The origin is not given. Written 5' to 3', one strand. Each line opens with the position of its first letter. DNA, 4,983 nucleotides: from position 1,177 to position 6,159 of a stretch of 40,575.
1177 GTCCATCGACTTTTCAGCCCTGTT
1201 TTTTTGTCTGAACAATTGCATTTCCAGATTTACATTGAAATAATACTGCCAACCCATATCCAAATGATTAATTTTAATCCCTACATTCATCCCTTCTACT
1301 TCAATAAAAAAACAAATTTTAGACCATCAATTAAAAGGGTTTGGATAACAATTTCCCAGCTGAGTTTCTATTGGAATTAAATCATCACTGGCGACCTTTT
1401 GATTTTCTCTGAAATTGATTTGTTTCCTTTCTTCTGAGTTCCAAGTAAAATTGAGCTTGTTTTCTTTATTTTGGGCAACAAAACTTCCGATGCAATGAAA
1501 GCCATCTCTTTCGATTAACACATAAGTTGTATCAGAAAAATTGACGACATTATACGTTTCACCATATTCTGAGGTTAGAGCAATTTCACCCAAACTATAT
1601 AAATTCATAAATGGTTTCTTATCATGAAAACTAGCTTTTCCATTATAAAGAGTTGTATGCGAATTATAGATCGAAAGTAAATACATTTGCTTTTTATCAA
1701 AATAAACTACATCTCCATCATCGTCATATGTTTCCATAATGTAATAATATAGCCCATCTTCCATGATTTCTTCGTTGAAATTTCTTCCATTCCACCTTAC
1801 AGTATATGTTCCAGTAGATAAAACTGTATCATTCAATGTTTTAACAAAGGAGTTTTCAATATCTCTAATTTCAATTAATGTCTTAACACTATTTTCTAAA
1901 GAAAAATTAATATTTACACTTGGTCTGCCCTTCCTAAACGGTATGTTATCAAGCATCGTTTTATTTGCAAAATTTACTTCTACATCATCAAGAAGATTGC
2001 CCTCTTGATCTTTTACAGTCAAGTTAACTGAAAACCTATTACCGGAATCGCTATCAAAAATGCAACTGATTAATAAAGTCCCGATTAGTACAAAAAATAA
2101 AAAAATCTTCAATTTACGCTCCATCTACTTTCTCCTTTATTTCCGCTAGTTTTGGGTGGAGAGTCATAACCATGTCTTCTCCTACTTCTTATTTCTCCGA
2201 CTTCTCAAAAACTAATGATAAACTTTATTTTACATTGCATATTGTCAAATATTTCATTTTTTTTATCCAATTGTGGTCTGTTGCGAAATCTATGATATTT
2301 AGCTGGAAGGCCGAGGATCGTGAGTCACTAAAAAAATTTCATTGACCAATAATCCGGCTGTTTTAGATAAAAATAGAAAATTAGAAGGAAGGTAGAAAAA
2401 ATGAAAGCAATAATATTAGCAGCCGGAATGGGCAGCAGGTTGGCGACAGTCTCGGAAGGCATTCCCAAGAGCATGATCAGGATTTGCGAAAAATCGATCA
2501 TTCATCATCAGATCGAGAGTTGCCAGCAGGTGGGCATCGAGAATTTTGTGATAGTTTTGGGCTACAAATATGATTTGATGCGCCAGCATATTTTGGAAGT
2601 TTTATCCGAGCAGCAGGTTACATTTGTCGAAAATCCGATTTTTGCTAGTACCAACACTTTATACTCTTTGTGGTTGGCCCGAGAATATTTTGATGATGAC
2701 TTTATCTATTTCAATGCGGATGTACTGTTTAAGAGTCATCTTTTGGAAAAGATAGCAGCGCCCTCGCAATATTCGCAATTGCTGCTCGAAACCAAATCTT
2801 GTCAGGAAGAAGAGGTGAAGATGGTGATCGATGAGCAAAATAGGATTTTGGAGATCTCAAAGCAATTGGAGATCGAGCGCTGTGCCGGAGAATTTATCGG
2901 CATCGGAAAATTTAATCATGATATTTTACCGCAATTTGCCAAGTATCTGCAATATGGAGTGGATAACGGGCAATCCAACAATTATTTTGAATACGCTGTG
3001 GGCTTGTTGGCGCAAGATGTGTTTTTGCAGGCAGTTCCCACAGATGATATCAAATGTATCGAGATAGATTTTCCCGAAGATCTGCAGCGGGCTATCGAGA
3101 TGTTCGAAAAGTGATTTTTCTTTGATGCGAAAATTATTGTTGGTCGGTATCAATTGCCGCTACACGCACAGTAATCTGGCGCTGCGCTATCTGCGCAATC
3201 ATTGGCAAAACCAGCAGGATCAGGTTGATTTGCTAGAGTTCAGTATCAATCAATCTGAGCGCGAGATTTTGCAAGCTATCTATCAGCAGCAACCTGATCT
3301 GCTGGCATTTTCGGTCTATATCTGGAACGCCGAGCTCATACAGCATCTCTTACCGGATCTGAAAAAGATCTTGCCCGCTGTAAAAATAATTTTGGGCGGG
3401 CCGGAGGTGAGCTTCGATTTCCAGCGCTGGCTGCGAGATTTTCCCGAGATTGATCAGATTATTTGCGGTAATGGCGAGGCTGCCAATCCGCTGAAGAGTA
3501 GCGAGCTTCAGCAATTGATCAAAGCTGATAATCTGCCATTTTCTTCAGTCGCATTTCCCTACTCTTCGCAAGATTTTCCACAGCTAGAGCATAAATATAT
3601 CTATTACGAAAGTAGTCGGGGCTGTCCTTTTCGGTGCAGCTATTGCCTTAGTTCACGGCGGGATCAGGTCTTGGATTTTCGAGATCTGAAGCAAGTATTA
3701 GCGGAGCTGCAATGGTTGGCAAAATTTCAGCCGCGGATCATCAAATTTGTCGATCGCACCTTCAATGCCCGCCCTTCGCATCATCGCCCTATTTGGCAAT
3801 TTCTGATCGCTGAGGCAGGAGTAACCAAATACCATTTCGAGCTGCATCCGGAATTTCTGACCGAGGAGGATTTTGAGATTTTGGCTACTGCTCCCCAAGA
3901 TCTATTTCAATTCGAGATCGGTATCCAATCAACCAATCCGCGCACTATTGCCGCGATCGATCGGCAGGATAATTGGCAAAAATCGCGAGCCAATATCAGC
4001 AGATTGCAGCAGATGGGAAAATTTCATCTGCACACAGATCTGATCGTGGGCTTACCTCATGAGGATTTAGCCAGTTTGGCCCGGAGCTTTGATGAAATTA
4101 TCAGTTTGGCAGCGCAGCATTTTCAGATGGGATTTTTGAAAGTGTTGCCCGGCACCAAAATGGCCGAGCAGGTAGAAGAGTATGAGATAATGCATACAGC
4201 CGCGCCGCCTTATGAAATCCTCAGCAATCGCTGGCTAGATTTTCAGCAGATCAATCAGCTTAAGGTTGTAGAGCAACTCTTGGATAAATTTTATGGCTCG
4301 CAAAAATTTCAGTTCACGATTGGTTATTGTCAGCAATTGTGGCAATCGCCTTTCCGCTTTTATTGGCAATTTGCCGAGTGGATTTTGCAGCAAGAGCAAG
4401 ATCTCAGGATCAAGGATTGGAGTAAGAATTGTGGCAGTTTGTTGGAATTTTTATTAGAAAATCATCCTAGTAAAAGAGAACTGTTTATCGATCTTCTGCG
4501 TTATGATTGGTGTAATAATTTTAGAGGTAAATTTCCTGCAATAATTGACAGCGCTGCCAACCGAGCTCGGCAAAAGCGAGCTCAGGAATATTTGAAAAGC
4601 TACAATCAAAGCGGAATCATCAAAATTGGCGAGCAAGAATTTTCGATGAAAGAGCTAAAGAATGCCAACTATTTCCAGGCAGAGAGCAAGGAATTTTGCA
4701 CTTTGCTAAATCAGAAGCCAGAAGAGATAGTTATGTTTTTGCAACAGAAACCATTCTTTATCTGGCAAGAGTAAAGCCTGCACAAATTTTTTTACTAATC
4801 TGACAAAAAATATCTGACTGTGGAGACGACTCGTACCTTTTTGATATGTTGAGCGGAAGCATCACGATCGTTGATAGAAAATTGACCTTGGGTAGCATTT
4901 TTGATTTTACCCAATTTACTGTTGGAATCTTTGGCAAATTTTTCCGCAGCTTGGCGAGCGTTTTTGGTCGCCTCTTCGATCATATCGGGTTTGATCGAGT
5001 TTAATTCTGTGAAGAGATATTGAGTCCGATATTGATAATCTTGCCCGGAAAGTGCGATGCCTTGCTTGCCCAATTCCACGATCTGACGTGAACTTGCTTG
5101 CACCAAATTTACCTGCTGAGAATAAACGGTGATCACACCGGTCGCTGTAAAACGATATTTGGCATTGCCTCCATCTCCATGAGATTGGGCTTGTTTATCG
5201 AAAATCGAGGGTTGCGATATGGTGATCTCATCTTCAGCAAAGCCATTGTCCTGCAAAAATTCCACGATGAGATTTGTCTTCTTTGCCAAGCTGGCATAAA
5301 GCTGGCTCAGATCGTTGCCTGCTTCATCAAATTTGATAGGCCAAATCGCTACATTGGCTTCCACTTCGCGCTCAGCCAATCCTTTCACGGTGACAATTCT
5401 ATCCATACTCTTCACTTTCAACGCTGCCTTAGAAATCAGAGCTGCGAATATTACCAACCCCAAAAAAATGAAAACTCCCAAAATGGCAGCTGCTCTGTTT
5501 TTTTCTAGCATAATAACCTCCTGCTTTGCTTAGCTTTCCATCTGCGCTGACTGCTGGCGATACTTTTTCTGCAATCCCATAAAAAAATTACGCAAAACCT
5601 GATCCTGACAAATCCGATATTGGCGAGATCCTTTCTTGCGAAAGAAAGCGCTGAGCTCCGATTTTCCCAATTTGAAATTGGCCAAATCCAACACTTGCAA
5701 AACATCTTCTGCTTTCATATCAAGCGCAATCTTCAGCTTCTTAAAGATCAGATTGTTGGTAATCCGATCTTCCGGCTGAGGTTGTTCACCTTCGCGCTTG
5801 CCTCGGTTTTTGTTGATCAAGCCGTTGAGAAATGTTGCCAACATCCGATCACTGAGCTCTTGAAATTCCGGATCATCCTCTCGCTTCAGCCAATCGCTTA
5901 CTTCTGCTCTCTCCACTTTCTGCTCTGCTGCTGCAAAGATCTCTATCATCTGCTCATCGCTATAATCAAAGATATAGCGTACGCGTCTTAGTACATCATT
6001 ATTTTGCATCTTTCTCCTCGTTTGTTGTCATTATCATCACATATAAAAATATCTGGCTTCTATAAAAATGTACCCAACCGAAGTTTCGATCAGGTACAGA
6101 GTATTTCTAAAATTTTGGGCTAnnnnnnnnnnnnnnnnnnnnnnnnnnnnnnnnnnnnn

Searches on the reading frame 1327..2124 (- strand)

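Call 96: search_protein_families(library=pfam, proteins=[window:1327-2124:-], max_evalue=0.00001)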
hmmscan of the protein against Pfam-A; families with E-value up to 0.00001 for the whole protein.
window:1327-2124:- (265 aa): 1 family
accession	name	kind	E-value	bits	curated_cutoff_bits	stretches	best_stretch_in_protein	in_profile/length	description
PF13860.13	FlgD_ig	-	1.4e-09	38.2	27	1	67-134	9-77/79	FlgD Ig-like domain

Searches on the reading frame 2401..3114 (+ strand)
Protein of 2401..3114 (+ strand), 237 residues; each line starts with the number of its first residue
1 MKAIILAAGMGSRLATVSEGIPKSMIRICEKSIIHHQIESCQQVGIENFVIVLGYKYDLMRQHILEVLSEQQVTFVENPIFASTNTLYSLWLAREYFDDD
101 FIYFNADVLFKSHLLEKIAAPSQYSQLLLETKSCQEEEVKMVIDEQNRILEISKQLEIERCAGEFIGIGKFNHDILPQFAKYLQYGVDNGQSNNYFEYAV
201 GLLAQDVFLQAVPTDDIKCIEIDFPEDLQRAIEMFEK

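Call 96: search_protein_families(library=pfam, proteins=[window:2401-3114:+], max_evalue=0.00001)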
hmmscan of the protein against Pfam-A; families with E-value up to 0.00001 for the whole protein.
window:2401-3114:+ (237 aa): 3 families
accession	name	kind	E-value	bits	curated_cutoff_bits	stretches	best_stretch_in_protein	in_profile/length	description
PF00483.29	NTP_transferase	-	9.5e-14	52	21.2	1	2-126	1-129/245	Nucleotidyl transferase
PF12804.13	NTP_transf_3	-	1.4e-11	45.3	27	1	3-120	1-109/160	MobA-like NTP transferase domain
PF20202.4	DUF6564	-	1.3e-06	28.7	25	1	30-120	14-110/230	Domain of unknown function (DUF6564)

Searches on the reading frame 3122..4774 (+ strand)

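Call 96: search_protein_families(library=pfam, proteins=[window:3122-4774:+], max_evalue=0.00001)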
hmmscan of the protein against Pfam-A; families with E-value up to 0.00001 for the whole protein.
window:3122-4774:+ (550 aa): 3 families
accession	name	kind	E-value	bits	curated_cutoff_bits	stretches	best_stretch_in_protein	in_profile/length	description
PF13311.11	DUF4080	-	4.9e-28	99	22.9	1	352-523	1-173/188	Protein of unknown function (DUF4080)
PF02310.24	B12-binding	-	2.4e-19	69.8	32.1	1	7-122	3-117/121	B12 binding domain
PF04055.27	Radical_SAM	-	7e-17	62.5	29.5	1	163-324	2-164/166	Radical SAM superfamily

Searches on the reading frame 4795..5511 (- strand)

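Call 96: search_protein_families(library=pfam, proteins=[window:4795-5511:-], max_evalue=0.00001)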
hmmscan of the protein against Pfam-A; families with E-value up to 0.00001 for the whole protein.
window:4795-5511:- (238 aa): 1 family
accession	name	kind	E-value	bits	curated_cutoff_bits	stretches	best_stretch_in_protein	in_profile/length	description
PF04402.19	SIMPL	-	7.9e-19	69.2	25.2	1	40-213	1-165/205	Protein of unknown function (DUF541)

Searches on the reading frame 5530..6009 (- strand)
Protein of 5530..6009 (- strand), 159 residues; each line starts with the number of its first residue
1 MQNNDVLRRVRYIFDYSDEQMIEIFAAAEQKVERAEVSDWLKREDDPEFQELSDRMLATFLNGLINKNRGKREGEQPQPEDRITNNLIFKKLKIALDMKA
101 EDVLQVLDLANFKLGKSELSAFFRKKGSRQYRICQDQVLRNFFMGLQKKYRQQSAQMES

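Call 96: search_protein_families(library=pfam, proteins=[window:5530-6009:-], max_evalue=0.00001)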
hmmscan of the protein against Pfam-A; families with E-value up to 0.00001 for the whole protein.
window:5530-6009:- (159 aa): 1 family
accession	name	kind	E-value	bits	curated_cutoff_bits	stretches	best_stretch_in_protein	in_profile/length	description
PF07308.18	DUF1456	-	1.1e-52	176.5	27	2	3-70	1-68/68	Protein of unknown function (DUF1456)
